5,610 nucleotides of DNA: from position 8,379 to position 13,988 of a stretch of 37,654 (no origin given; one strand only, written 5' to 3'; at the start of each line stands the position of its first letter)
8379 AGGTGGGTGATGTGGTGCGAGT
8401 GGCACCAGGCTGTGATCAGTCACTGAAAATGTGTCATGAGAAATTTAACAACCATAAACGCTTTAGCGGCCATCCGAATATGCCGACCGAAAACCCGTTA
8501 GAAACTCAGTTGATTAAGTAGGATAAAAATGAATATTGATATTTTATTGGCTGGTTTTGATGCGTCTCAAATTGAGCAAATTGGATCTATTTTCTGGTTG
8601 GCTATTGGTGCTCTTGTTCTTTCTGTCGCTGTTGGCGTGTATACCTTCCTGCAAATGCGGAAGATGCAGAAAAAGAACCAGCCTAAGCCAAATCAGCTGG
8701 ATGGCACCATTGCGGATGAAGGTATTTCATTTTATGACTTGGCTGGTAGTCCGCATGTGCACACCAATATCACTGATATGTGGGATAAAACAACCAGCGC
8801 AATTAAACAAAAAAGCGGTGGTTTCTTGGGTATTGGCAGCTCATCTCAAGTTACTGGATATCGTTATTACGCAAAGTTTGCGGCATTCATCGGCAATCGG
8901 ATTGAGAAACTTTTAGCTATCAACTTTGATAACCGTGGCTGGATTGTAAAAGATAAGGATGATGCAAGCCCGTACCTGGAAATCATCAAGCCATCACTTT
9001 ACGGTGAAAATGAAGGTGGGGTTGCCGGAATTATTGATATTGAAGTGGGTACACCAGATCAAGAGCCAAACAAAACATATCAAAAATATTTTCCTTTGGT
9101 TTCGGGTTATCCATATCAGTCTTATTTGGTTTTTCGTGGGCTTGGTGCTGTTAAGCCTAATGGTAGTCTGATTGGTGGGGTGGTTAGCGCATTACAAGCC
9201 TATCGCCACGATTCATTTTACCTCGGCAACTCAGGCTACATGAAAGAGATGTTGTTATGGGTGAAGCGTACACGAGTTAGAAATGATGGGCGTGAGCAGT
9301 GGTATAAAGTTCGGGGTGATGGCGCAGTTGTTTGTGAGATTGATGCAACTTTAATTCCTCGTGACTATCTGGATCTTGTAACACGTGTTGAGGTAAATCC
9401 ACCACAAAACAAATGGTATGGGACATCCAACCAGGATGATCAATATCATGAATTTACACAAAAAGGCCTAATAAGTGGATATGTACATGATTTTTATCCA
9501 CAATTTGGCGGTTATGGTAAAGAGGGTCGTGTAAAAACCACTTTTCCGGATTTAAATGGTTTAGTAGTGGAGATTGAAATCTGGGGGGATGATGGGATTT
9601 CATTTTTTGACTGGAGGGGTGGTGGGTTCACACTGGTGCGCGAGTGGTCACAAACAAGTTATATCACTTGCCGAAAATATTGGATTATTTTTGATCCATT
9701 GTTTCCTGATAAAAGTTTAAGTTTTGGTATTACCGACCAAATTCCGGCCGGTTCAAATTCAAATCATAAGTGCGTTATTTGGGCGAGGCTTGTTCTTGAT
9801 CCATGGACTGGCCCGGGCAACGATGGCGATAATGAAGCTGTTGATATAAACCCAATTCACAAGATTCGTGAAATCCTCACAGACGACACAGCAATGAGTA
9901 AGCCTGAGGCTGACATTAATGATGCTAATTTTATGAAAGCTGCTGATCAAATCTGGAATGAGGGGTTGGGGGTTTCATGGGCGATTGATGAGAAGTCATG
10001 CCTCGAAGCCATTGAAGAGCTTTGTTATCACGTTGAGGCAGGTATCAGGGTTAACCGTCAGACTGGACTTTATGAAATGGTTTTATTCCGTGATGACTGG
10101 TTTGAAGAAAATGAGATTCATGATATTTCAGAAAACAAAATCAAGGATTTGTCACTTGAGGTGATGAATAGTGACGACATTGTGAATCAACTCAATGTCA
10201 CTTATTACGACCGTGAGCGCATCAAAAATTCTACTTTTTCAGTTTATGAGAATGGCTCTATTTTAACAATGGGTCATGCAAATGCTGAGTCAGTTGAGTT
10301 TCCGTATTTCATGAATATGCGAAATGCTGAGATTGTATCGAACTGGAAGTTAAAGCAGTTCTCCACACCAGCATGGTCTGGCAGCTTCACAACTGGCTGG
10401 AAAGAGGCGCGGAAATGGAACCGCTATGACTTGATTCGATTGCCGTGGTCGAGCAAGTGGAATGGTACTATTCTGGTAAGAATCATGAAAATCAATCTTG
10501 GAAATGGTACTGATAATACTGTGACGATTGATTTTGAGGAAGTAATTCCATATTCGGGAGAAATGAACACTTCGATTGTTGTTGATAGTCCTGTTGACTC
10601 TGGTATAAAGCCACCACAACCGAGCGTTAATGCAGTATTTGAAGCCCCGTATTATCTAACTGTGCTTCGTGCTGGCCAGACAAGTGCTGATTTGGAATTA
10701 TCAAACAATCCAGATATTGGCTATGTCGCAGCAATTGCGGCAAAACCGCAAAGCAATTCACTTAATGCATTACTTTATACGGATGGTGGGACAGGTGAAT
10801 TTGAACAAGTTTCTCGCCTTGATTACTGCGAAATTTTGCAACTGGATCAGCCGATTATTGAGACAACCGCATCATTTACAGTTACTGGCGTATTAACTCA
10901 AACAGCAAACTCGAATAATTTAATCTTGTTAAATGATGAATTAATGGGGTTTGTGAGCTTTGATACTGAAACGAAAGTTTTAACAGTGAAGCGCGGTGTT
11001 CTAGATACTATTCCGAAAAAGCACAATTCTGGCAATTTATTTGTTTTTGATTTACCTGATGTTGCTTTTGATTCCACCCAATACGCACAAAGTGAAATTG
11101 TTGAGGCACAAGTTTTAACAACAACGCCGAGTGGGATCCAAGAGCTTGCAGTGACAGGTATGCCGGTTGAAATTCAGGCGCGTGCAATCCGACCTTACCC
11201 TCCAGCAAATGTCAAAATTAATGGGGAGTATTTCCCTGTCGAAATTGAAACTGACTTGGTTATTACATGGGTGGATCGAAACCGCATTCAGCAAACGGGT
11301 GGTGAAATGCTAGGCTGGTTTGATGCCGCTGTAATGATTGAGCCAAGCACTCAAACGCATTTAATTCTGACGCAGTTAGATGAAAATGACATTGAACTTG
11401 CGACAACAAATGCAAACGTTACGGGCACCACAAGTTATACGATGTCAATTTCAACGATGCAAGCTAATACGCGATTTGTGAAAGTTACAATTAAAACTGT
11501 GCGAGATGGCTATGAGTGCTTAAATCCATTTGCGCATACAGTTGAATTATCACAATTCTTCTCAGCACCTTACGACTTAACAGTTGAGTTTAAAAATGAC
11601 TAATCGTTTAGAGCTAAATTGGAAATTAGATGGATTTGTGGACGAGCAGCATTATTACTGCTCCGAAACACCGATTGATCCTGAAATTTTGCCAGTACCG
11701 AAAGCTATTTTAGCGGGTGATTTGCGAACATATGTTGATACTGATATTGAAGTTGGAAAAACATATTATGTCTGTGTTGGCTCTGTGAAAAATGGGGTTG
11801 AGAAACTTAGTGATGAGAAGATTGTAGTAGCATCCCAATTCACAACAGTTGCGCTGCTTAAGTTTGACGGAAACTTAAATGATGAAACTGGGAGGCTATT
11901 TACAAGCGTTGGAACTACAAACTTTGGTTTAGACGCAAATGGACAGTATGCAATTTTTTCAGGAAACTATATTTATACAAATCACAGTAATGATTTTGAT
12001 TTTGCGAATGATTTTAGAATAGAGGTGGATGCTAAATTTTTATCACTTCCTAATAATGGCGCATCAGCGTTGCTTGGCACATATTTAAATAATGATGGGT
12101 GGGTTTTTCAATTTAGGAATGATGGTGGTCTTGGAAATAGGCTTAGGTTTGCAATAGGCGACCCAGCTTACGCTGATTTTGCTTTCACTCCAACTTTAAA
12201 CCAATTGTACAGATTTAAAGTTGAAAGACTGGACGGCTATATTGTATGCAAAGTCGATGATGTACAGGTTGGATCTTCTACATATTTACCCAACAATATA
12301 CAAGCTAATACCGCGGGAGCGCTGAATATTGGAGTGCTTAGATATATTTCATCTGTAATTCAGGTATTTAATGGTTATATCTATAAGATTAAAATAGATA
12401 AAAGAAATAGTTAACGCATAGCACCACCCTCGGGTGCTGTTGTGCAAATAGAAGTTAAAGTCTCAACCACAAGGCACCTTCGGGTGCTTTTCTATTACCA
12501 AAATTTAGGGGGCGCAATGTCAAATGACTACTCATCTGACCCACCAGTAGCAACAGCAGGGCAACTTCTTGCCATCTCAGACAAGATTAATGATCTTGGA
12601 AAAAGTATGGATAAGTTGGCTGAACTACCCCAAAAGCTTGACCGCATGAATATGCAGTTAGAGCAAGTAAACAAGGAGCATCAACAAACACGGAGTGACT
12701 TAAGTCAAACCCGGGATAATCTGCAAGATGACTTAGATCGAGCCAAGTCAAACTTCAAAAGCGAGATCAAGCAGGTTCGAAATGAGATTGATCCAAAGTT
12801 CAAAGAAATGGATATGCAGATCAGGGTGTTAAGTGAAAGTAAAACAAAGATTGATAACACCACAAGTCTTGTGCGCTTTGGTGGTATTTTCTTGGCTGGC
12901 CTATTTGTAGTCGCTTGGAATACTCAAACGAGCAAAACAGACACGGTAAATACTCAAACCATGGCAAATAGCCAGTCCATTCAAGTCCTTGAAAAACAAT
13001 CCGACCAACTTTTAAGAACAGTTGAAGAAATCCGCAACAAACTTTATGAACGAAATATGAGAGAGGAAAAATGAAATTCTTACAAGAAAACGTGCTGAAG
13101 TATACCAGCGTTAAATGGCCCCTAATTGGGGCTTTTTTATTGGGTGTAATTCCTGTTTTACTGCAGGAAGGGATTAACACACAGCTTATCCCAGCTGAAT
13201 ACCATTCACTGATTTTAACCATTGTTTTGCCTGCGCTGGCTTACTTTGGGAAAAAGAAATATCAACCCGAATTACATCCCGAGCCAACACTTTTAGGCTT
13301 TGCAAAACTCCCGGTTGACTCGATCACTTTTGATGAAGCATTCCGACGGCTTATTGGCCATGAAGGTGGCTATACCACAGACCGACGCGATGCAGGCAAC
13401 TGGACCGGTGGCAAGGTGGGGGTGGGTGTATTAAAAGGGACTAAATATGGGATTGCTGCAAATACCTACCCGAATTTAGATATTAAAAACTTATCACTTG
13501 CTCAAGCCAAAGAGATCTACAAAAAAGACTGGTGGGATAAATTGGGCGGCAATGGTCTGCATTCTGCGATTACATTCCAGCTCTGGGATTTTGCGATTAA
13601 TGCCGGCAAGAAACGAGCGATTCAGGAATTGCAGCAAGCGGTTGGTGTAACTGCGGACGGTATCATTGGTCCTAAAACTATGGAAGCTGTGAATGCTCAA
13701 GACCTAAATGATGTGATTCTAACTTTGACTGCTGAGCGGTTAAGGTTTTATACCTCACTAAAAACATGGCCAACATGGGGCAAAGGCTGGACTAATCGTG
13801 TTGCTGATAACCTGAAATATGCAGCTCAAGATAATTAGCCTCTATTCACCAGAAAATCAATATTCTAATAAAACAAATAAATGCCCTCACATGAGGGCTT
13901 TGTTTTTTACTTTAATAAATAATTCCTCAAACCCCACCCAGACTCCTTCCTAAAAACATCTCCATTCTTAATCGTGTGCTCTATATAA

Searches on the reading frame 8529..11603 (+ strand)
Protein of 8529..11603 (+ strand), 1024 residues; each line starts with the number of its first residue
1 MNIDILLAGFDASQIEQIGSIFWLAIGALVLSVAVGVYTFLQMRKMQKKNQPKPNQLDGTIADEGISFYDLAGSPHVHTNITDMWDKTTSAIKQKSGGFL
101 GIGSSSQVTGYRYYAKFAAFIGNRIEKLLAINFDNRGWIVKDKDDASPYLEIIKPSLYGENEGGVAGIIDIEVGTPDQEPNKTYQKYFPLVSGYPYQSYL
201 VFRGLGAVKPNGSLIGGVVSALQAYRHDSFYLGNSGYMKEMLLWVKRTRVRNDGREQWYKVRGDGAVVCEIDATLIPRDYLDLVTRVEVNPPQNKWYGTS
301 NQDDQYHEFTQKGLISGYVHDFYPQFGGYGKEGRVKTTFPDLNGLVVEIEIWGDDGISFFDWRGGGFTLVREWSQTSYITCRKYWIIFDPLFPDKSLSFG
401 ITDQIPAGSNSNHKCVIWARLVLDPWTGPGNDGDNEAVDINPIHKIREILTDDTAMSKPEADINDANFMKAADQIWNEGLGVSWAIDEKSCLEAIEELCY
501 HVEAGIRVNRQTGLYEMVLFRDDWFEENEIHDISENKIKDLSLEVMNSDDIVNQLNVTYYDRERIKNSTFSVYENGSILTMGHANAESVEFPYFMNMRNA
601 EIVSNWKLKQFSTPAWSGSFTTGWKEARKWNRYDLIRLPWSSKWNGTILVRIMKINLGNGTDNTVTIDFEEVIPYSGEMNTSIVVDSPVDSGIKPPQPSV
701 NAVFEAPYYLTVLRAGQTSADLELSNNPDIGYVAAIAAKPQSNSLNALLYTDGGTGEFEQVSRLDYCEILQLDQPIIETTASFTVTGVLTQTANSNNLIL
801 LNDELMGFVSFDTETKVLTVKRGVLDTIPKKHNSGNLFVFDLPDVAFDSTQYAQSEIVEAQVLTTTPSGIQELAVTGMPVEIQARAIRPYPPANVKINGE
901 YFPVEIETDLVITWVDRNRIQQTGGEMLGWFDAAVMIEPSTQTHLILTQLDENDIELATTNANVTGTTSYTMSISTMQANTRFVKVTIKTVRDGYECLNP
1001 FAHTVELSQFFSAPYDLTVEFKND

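Call 43: search_protein_families(library=pfam, proteins=[window:8529-11603:+], max_evalue=0.001)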
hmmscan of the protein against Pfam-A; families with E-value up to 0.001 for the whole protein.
window:8529-11603:+ (1024 aa): 1 family
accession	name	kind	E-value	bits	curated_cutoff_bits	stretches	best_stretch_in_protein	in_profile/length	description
PF13550.12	Phage-tail_3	-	0.00068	20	23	0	539-653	53-160/164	Putative phage tail protein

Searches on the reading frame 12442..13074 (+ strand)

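Call 43: search_protein_families(library=pfam, proteins=[window:12442-13074:+], max_evalue=0.001)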
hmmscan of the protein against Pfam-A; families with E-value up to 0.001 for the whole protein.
window:12442-13074:+ (210 aa): 3 families
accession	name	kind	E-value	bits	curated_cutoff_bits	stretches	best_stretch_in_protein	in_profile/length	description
PF14942.11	Muted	-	0.00036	21.2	26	1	55-128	63-136/146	Organelle biogenesis, Muted-like protein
PF07798.16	CCDC90-like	-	0.0007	19.9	33.5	1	59-145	59-143/175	Coiled-coil domain-containing protein 90-like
PF25764.1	KIF21A_4th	-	0.00072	19.7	33.1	1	43-137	31-123/183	KIF21A-like domain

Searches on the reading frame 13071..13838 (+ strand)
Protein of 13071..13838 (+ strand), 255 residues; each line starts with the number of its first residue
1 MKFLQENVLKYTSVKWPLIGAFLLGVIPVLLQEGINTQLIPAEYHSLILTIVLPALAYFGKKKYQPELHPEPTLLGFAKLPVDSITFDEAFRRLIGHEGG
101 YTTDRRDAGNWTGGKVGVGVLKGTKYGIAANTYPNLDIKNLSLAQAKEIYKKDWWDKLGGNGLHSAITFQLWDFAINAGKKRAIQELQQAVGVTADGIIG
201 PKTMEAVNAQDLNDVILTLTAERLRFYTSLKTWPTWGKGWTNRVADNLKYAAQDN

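Call 43: search_protein_families(library=pfam, proteins=[window:13071-13838:+], max_evalue=0.001)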
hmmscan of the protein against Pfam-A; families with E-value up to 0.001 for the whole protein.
window:13071-13838:+ (255 aa): 3 families
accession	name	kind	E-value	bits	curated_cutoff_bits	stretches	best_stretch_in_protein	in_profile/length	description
PF05838.17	Glyco_hydro_108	-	1.2e-17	64.6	21.2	1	92-179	2-85/85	Glycosyl hydrolase 108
PF09374.15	PG_binding_3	-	1.9e-07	31.6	24.6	1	183-243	2-74/76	Predicted Peptidoglycan domain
PF01471.23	PG_binding_1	-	0.00037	21.1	23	1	181-206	31-56/57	Putative peptidoglycan binding domain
